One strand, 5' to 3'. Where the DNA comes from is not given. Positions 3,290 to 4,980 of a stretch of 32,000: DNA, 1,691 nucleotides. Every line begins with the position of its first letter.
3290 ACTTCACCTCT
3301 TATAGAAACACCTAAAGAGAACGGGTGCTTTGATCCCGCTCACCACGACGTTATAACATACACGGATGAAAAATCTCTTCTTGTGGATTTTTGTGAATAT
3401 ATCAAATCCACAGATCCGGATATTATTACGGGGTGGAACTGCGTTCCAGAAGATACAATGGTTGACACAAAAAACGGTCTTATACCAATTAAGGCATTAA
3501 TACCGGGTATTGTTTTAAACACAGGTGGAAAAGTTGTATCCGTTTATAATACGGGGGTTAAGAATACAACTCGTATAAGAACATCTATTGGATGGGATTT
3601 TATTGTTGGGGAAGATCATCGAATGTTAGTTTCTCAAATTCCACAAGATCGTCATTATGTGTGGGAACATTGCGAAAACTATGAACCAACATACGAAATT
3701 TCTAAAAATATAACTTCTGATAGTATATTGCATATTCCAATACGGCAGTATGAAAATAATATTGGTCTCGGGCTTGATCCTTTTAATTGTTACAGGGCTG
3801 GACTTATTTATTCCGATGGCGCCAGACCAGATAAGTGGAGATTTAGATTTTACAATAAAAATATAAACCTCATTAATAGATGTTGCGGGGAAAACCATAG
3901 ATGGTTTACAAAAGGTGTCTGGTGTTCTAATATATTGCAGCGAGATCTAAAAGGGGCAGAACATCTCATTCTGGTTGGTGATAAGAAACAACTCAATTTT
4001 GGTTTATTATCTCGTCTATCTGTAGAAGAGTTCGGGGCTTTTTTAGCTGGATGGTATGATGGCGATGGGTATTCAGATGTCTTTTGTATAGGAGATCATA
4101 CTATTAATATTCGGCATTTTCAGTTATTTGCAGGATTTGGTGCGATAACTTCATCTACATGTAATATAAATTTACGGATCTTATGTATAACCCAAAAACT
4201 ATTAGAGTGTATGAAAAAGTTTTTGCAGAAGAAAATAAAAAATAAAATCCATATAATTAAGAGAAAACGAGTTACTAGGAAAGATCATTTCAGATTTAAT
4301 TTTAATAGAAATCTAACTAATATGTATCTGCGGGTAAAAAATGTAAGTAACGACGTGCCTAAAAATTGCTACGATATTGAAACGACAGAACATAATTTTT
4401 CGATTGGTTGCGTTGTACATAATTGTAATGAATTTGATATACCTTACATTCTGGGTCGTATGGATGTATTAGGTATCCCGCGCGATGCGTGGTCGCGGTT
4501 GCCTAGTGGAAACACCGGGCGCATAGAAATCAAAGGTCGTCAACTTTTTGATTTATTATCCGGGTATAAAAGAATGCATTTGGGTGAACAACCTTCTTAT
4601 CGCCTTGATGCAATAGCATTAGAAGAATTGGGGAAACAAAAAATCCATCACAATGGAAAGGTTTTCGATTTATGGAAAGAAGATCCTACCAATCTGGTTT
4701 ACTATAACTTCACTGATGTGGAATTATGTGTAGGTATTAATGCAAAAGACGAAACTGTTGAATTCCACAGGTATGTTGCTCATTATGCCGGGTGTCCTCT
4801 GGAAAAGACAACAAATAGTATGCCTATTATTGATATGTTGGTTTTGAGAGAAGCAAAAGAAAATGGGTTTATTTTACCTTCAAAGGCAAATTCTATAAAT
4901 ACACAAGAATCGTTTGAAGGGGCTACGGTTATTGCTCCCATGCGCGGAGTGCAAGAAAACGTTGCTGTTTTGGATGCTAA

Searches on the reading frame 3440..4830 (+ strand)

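Call 92: search_protein_families(library=pfam, proteins=[window:3440-4830:+], max_evalue=1)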
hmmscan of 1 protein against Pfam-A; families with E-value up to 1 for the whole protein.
window:3440-4830:+ (463 aa): 2 families
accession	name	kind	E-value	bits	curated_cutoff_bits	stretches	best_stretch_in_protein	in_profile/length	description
PF03104.25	DNA_pol_B_exo1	-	0.00024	21.1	23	1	325-392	163-242/242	DNA polymerase family B, exonuclease domain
PF13517.12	FG-GAP_3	-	0.047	14.7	26.9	1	206-227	2-23/61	FG-GAP-like repeat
